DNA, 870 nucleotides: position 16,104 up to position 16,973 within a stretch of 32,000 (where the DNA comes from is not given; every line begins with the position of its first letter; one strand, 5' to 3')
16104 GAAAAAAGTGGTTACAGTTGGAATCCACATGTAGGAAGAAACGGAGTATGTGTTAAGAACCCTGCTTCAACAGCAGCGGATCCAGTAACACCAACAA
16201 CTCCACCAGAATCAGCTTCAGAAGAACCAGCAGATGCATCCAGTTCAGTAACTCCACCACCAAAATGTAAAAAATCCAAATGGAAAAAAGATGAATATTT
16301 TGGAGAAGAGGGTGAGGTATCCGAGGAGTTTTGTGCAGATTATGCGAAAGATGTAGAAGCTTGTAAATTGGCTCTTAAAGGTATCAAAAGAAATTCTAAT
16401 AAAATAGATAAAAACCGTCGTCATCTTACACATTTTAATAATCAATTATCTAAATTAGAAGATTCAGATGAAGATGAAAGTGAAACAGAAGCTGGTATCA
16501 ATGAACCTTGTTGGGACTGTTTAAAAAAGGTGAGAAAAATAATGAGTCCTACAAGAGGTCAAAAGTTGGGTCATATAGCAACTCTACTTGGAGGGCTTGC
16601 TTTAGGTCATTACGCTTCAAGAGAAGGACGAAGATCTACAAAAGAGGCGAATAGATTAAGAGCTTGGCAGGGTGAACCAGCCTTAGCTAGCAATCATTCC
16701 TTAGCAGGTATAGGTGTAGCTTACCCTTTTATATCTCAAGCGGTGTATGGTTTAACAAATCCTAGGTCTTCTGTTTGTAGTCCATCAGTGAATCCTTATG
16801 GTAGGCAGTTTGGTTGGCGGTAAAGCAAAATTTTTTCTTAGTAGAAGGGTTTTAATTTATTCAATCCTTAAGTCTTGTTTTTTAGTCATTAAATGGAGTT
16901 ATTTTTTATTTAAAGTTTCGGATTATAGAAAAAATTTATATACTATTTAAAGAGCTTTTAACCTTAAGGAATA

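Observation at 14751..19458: Paralogous pair of secreted mosaic proteins wedged between the two halves of a Tad/Flp pilus locus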

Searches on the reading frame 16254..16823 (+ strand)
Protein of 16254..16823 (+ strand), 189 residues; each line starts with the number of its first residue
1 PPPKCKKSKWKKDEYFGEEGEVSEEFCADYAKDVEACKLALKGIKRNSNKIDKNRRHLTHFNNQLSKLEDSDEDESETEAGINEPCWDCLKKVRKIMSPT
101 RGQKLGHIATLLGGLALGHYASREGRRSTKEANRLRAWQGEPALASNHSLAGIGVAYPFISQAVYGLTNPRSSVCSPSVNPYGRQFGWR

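Call 9: find_homologous_proteins(query=window:16254-16823:+, max_evalue=0.001)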
Query window:16254-16823:+: 68 candidates shared short words with the query, none scored E <= 0.001.

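Call 15: search_protein_representatives(alignment_id=A1)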
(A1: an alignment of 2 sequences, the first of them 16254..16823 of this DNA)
Query: 2 sequences, 219 profile positions. Proteins with E-value up to 0.001 (for the whole library): 126; up to 1e-10: 105; up to 1e-30: 3. The best 126 are listed.
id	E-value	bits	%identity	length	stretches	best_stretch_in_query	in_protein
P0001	6.3e-96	336.5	-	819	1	3-219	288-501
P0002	3.8e-89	314.4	-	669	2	1-219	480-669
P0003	1.8e-33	132.4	-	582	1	3-212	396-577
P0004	8.9e-30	120.3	-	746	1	3-213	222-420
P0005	1.8e-29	119.2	-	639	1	3-216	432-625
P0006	4.1e-29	118.1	-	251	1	4-212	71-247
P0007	4.9e-27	111.3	-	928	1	8-211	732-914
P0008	1.4e-26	109.8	-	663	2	3-213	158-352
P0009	1.9e-26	109.4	-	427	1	17-213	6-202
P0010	7.0e-25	104.2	-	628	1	5-212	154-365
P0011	7.0e-25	104.2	-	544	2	4-213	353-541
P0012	5.8e-24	101.2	-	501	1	4-213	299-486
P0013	1.2e-23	100.2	-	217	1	4-216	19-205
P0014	2.1e-23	99.4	-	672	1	4-216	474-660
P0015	4.0e-23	98.5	-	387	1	4-199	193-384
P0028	4.0e-21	92.0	-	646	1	11-205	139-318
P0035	2.4e-20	89.5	-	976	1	9-213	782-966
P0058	1.0e-18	84.1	-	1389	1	6-217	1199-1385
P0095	2.5e-14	69.8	-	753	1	8-209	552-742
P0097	1.5e-13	67.2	-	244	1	78-213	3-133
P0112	5.4e-08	49.0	-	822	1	5-215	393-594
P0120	5.6e-05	39.2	-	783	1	42-207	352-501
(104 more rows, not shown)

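Call 25: find_related_loci(query=A3, collection=genome_contigs, flank=10000)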
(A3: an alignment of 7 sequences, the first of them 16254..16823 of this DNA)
Query A3 (189 aa) in genome_contigs; peptide patterns used: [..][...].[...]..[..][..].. (x = any residue, [..] = any of these).
14 stretches matched a pattern; 2 encode a relative of the query (tblastn E <= 1e-3); 2 distinct loci.
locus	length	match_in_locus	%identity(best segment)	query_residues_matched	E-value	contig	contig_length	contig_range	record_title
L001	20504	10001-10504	39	5-169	9e-36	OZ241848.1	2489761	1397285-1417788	MAG: Bdellovibrionales bacterium isolate 96141382-e311-45bf-910f-4fc7ba283183 genome assembly, chromosome: 1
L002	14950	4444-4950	37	10-182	2e-30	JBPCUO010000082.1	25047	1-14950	MAG: Bdellovibrionales bacterium isolate MAG_seacave_16 S1Ck127_13502933, whole genome shotgun sequence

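Call 28: search_protein_families(library=pfam, proteins=[L001:1906-3018:-, L001:3127-4338:-, L001:4598-6103:+, L001:6107-7240:-, L001:10864-11748:+, L001:12222-12725:+, L001:13577-14386:+, L001:14436-15287:-, L001:15244-16506:-, L001:16241-18205:-], max_evalue=0.001)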
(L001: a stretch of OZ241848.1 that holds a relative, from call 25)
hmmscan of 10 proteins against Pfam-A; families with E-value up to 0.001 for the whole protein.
L001:1906-3018:- (370 aa): 2 families
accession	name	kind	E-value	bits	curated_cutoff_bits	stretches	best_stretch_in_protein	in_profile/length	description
PF04055.27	Radical_SAM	-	2.7e-07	31.3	29.5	1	16-176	2-162/166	Radical SAM superfamily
PF17238.8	NUP160_helical_2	-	0.00064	20.1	25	0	83-154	54-124/194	NUP160, helical domain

L001:3127-4338:- (403 aa): 0 families

L001:4598-6103:+ (501 aa): 1 family
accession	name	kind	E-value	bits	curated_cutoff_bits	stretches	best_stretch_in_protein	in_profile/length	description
PF01645.23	Glu_synthase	-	2.7e-88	297.1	20.4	1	149-473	59-368/369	Conserved region in glutamate synthase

L001:6107-7240:- (377 aa): 1 family
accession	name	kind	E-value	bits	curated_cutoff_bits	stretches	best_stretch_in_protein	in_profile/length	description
PF02618.21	YceG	-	4.1e-80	269.6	32.4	1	71-368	1-274/275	YceG-like family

L001:10864-11748:+ (294 aa): 0 families

L001:12222-12725:+ (167 aa): 0 families

L001:13577-14386:+ (269 aa): 0 families

L001:14436-15287:- (283 aa): 1 family
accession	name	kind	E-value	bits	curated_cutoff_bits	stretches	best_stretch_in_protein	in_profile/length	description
PF01863.23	YgjP-like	-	9.2e-58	196.1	26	1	56-268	1-207/207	YgjP-like, metallopeptidase domain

L001:15244-16506:- (420 aa): 1 family
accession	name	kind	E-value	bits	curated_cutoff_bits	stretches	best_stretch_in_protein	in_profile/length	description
PF00676.26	E1_dh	-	3.2e-36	125.3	22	1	105-399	3-297/300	Dehydrogenase E1 component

L001:16241-18205:- (654 aa): 6 families
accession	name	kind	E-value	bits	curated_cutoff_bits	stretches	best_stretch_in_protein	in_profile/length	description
PF03572.23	Peptidase_S41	-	7.7e-41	139.9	24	1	311-479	1-164/165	Peptidase family S41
PF17804.6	TSP_NTD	-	5.4e-28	98.9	26.4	1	2-184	25-186/188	Tail specific protease N-terminal domain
PF11818.13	DUF3340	-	8.2e-07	29.7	28.6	1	487-603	4-108/155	C-terminal domain of tail specific protease (DUF3340)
PF00595.29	PDZ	-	2.4e-05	25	23.2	1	193-273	4-80/81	PDZ domain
PF13180.12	PDZ_2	-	4.3e-05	24.2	27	1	202-281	3-75/80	PDZ domain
PF17820.7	PDZ_6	-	0.00017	21.7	27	1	214-275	1-54/54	PDZ domain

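Call 30: search_protein_families(library=pfam, proteins=[L002:2-742:+, L002:739-1899:-, L002:1868-3112:-, L002:3298-5784:+, L002:5781-6854:-, L002:6857-7321:-, L002:7501-8313:-, L002:8455-8856:-, L002:9175-10062:+, L002:10073-11140:+], max_evalue=0.01)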
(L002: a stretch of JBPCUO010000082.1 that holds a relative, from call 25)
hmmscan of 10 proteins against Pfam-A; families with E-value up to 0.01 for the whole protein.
L002:2-742:+ (246 aa): 2 families
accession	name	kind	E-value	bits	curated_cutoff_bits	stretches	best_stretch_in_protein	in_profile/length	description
PF01145.31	Band_7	-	2.6e-41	142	23.6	1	17-186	2-175/176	SPFH domain / Band 7 family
PF13421.11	Band_7_1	-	1.6e-05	25.1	24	1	68-171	102-208/211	SPFH domain-Band 7 family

L002:739-1899:- (386 aa): 5 families
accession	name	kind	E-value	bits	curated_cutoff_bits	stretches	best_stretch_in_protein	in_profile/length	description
PF00437.27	T2SSE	-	3.4e-29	102.1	24.9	1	154-349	93-270/370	Type II/IV secretion system protein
PF13191.12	AAA_16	-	5.2e-05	24.3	32.6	1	206-265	25-89/167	AAA ATPase domain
PF12775.13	AAA_7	-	0.00072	19.6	25.8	1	197-233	25-61/181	P-loop containing dynein motor region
PF07724.20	AAA_2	-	0.0025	18.3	27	1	204-257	2-55/166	AAA domain (Cdc48 subfamily)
PF20720.3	nSTAND3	-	0.0036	17.4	27.2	0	192-244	4-57/155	Novel STAND NTPase 3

L002:1868-3112:- (414 aa): 1 family
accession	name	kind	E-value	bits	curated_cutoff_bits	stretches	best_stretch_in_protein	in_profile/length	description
PF00263.26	Secretin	-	8.8e-11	42.1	27.5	1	247-354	2-119/169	Bacterial type II and III secretion system protein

L002:3298-5784:+ (828 aa): 1 family
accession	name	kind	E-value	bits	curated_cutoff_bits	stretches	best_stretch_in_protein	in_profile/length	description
PF09805.14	Nop25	-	0.0052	17.7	22.5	1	52-122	38-105/138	Nucleolar protein 12 (25kDa)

L002:5781-6854:- (357 aa): 1 family
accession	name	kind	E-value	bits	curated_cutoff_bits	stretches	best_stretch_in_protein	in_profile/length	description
PF20453.3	DUF6707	-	0.0035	17.2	27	1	48-99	109-161/279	Family of unknown function (DUF6707)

L002:6857-7321:- (154 aa): 0 families

L002:7501-8313:- (270 aa): 0 families

L002:8455-8856:- (133 aa): 1 family
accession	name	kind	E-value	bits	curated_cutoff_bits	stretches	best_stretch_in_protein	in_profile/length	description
PF04021.17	Class_IIIsignal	-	0.0021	18.4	23.7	1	50-65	1-16/27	Class III signal peptide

L002:9175-10062:+ (295 aa): 2 families
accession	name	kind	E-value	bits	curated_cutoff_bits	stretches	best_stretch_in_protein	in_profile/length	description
PF02882.25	THF_DHG_CYH_C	-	1.5e-56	190.6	27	1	132-288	4-157/160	Tetrahydrofolate dehydrogenase/cyclohydrolase, NAD(P)-binding domain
PF00763.28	THF_DHG_CYH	-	5.3e-35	120.6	32.8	1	11-126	1-115/115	Tetrahydrofolate dehydrogenase/cyclohydrolase, catalytic domain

L002:10073-11140:+ (355 aa): 3 families
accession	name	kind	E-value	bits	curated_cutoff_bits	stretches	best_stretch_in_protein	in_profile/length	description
PF01571.26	GCV_T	-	1e-83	280.9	25.6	1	6-255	1-255/255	Aminomethyltransferase folate-binding domain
PF08669.17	GCV_T_C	-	2.4e-12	47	25.9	1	281-352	6-80/80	Glycine cleavage T-protein C-terminal barrel domain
PF10396.14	TrmE_N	-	0.002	18.8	29.8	0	51-108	14-71/117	GTP-binding protein TrmE N-terminus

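Call 32: find_homologous_proteins(query=A2, max_evalue=0.00001)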
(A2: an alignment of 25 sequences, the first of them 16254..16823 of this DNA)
Query A2 (25 sequences) (189 aa, profile of the alignment): 1 proteins with E <= 0.00001 among 5745 candidates.
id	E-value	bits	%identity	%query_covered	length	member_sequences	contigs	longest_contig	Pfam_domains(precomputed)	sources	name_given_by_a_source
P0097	1.2e-48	183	39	60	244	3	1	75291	-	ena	-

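Call 33: find_encoding_contigs(protein=P0097, flank=10000, max_places=4)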
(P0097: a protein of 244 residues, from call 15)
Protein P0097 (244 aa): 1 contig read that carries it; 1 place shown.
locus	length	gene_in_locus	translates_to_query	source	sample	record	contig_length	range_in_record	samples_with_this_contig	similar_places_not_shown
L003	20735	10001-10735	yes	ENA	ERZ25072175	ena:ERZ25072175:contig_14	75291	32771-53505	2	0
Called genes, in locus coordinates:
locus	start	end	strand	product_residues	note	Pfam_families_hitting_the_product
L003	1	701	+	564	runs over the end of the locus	PF01656:CbiA (weak), PF06418:CTP_synth_N, PF00117:GATase, PF07722:Peptidase_C26 (weak)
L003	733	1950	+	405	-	PF28597:T2SSF_N, PF00482:T2SSF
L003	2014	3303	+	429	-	PF02646:RmuC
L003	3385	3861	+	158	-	-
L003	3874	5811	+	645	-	-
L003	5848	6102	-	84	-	-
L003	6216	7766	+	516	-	-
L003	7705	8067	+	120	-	-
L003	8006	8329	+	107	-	-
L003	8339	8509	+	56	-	-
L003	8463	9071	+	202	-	-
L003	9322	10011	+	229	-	-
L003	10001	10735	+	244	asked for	-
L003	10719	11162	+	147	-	-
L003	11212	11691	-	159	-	PF03449:GreA_GreB_N, PF01272:GreA_GreB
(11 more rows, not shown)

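Call 34: find_related_loci(query=A3, collection=metagenome_contigs, flank=10000)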
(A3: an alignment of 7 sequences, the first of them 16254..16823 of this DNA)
Query A3 (189 aa) in metagenome_contigs; peptide patterns used: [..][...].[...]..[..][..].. (x = any residue, [..] = any of these).
18 stretches matched a pattern, but none encodes a relative of the query by tblastn (E <= 1e-3).

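Call 38: search_solved_structures(query=A2, max_evalue=1)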
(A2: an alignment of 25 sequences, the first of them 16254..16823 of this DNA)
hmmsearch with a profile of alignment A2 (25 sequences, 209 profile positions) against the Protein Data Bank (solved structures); distinct sequences matched with E-value up to 1: 5.
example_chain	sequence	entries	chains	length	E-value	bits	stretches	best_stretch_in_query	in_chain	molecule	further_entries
9dt9_A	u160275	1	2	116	0.015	18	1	37-127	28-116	231_C2_TrkA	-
8q84_I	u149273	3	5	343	0.32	13.7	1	25-90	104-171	DASH complex subunit DAM1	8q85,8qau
4gyv_A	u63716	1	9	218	0.6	12.8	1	29-74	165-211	FERM, RhoGEF and pleckstrin domain-containing protein 2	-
6gao_A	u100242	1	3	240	0.86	12.3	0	47-176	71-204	Outer capsid protein sigma-1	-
4c7n_B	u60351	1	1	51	0.98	12.1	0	49-80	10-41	SYNTHETIC ALPHA-HELIX, IM10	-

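Call 42: predict_structure(alignment_id=A2)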
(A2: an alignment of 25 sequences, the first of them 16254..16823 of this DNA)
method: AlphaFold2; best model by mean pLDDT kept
length: 189 residues; sequences in the alignment: 25
mean_pLDDT: 77.1   pTM: 0.38
mean pLDDT of the five models: 77.1, 76.5, 75.3, 74.9, 74.4
residues with pLDDT >= 90: 50; 70-90: 86; 50-70: 37; < 50: 16
segments of 3 or more residues with pLDDT < 50: 77-84, 186-189
pLDDT, mean of each block of 10 residues (from residue 1): 56 81 93 96 95 95 87 54 59 78 81 84 85 91 75 75 75 53 51
secondary structure, 60 per line:
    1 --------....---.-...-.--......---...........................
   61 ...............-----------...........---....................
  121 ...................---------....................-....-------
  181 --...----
elements in order: H9-12 H25-30 H34-75 H87-97 H101-139 H149-168 H170-173

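Call 47: fold_search(model_id=the predicted structure, library=pdb)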
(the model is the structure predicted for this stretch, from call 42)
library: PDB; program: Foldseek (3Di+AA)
matches with E <= 10: 57; with E <= 0.001: 0
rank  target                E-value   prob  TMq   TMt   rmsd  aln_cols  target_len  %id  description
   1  5z7b_A                1.2e+00  0.38  0.26  0.26  16.1       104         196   15  Crystal structure of the VanR transcription factor in complex with vanillate (released 2018-08-29)
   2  5z7b_B                1.4e+00  0.33  0.27  0.26  16.1       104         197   15  Crystal structure of the VanR transcription factor in complex with vanillate (released 2018-08-29)
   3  6lg2_B                1.6e+00  0.15  0.22  0.22  16.8       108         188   17  VanR bound to Vanillate (released 2020-02-12)
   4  2v4d_B                1.7e+00  0.33  0.21  0.14   5.3        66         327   14  Re-refinement of MexA adaptor protein (released 2009-04-14)
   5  1vf7_H                2.0e+00  0.30  0.21  0.17   5.3        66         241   14  Crystal structure of the membrane fusion protein, MexA of the multidrug transporter (released 2004-05-25)
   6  1vf7_F                2.2e+00  0.28  0.21  0.18   5.3        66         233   14  Crystal structure of the membrane fusion protein, MexA of the multidrug transporter (released 2004-05-25)
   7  6lg2_A                2.3e+00  0.13  0.22  0.23  16.8       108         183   17  VanR bound to Vanillate (released 2020-02-12)
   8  1vf7_A                2.6e+00  0.23  0.21  0.17   5.3        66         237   14  Crystal structure of the membrane fusion protein, MexA of the multidrug transporter (released 2004-05-25)
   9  2v4d_D                2.8e+00  0.21  0.20  0.18   5.3        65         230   14  Re-refinement of MexA adaptor protein (released 2009-04-14)
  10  1vf7_C                3.1e+00  0.20  0.20  0.17   5.3        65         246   14  Crystal structure of the membrane fusion protein, MexA of the multidrug transporter (released 2004-05-25)
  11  6jyi_B                4.0e+00  0.11  0.21  0.23  21.5       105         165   12  Crystal structure of the PadR-like transcriptional regulator BC1756 from Bacillus cereus (released 2019-06-26)
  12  1vf7_G                4.3e+00  0.15  0.20  0.17   5.4        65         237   14  Crystal structure of the membrane fusion protein, MexA of the multidrug transporter (released 2004-05-25)
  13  5xu0_A                4.3e+00  0.06  0.12  0.11   9.0        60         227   25  Structure of the membrane fusion protein Spr0693 from Streptococcus pneumoniae R6 (released 2018-01-24)
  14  1vf7_K                4.5e+00  0.15  0.20  0.17   5.3        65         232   14  Crystal structure of the membrane fusion protein, MexA of the multidrug transporter (released 2004-05-25)
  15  2yf3_C                4.5e+00  0.06  0.16  0.18  13.4       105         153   14  Crystal structure of DR2231, the MazG-like protein from Deinococcus radiodurans, complex with manganese (released 2011-07-06)
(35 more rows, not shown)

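Call 53: find_encoding_contigs(protein=P0001, flank=10000, max_places=4)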
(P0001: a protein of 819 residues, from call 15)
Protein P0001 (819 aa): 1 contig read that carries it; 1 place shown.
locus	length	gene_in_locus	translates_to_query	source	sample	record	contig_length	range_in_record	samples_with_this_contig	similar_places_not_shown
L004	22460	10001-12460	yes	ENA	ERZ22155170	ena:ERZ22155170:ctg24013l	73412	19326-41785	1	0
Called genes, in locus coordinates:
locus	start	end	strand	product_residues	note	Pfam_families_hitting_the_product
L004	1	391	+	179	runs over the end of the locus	-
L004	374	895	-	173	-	PF00156:Pribosyltran (weak)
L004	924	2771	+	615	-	PF01541:GIY-YIG, PF27096:UvrC_M, PF02151:UVR (weak), PF22920:UvrC_RNaseH, PF08459:UvrC_RNaseH_dom, PF14520:HHH_5, PF12826:HHH_2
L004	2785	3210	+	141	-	-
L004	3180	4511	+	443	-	PF25145:NfeD1b_N, PF24961:NfeD_membrane, PF01957:NfeD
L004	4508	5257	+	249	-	PF01145:Band_7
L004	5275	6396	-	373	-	PF00437:T2SSE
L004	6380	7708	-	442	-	PF00263:Secretin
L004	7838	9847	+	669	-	-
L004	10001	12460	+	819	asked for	-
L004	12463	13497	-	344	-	-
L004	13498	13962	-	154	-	-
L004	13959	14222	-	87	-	-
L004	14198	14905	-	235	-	-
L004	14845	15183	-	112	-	-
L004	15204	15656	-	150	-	-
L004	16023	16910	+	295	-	PF00763:THF_DHG_CYH, PF02882:THF_DHG_CYH_C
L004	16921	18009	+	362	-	PF01571:GCV_T, PF08669:GCV_T_C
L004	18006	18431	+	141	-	PF01597:GCV_H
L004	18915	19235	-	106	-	-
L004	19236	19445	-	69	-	-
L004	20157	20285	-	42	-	-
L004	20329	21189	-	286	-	-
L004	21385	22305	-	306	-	-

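Call 55: find_encoding_contigs(protein=P0003, flank=10000, max_places=3)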
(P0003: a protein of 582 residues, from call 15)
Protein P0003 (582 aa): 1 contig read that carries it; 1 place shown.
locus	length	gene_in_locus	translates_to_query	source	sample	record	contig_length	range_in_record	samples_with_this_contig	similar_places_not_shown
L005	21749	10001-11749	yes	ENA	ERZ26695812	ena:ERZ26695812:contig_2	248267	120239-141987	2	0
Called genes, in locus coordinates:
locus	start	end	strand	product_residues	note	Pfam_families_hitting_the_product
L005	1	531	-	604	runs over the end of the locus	PF01558:POR, PF01855:POR_N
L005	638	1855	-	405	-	PF00389:2-Hacid_dh, PF02826:2-Hacid_dh_C, PF22629:ACT_AHAS_ss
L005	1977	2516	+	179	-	-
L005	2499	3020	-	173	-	PF00156:Pribosyltran (weak)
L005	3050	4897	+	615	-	PF01541:GIY-YIG, PF27096:UvrC_M, PF02151:UVR (weak), PF22920:UvrC_RNaseH, PF08459:UvrC_RNaseH_dom, PF14520:HHH_5, PF12826:HHH_2 (weak)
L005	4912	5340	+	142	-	-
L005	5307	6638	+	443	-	PF25145:NfeD1b_N, PF24961:NfeD_membrane, PF01957:NfeD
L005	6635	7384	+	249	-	PF01145:Band_7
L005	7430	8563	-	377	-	PF00437:T2SSE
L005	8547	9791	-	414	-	PF00263:Secretin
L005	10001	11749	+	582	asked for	PF01479:S4 (faint), PF08194:DIM (faint)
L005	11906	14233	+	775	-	-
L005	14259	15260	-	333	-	-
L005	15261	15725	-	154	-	-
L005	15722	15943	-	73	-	-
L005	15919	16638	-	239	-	-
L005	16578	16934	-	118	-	-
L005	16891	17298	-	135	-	-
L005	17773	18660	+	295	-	PF00763:THF_DHG_CYH, PF02882:THF_DHG_CYH_C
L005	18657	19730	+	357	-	PF01571:GCV_T, PF08669:GCV_T_C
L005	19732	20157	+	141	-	PF01597:GCV_H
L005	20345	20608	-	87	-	-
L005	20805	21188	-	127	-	PF00805:Pentapeptide, PF13576:Pentapeptide_3 (faint), PF13599:Pentapeptide_4, PF00805:Pentapeptide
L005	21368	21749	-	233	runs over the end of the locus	-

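Call 56: find_encoding_contigs(protein=P0004, flank=10000, max_places=3)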
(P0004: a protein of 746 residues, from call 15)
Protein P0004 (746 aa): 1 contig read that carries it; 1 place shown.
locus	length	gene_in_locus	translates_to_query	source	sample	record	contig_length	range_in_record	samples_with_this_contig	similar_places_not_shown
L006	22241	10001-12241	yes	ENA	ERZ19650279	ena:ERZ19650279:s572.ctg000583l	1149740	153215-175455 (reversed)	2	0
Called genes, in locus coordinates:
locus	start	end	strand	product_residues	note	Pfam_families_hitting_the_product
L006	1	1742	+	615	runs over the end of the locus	PF01541:GIY-YIG, PF27096:UvrC_M, PF02151:UVR (weak), PF22920:UvrC_RNaseH, PF08459:UvrC_RNaseH_dom, PF12826:HHH_2 (weak), PF14520:HHH_5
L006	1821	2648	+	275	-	-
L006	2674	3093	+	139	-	-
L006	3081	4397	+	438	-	PF25145:NfeD1b_N, PF24961:NfeD_membrane, PF01957:NfeD (weak)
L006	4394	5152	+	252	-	PF01145:Band_7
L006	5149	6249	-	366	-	PF00437:T2SSE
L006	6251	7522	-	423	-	PF00263:Secretin (weak)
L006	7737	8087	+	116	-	-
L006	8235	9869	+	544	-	-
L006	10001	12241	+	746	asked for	-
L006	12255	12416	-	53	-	-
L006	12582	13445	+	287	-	PF00763:THF_DHG_CYH, PF02882:THF_DHG_CYH_C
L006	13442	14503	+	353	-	PF01571:GCV_T, PF08669:GCV_T_C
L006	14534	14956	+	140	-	PF01597:GCV_H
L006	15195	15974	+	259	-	PF12796:Ank_2 (weak), PF13637:Ank_4 (weak), PF12796:Ank_2 (weak), PF00023:Ank (weak), PF13857:Ank_5 (weak), PF12796:Ank_2, PF13637:Ank_4, PF13857:Ank_5, +1 more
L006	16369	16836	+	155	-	PF12796:Ank_2, PF13857:Ank_5 (weak), PF00023:Ank, PF13606:Ank_3 (weak), PF13637:Ank_4, PF12796:Ank_2, PF13857:Ank_5 (weak)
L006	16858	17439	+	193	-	PF12796:Ank_2, PF13857:Ank_5, PF00023:Ank, PF13606:Ank_3, PF13637:Ank_4, PF00023:Ank, PF13857:Ank_5, PF12796:Ank_2, +5 more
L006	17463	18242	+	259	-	-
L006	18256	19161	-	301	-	PF07549:Sec_GG (weak), PF02355:SecD_SecF_C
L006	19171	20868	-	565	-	PF21760:SecD_1st, PF22599:SecDF_P1_head, PF02355:SecD_SecF_C, PF00873:ACR_tran (weak)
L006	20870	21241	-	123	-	PF02699:YajC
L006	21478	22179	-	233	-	-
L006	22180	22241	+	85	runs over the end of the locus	-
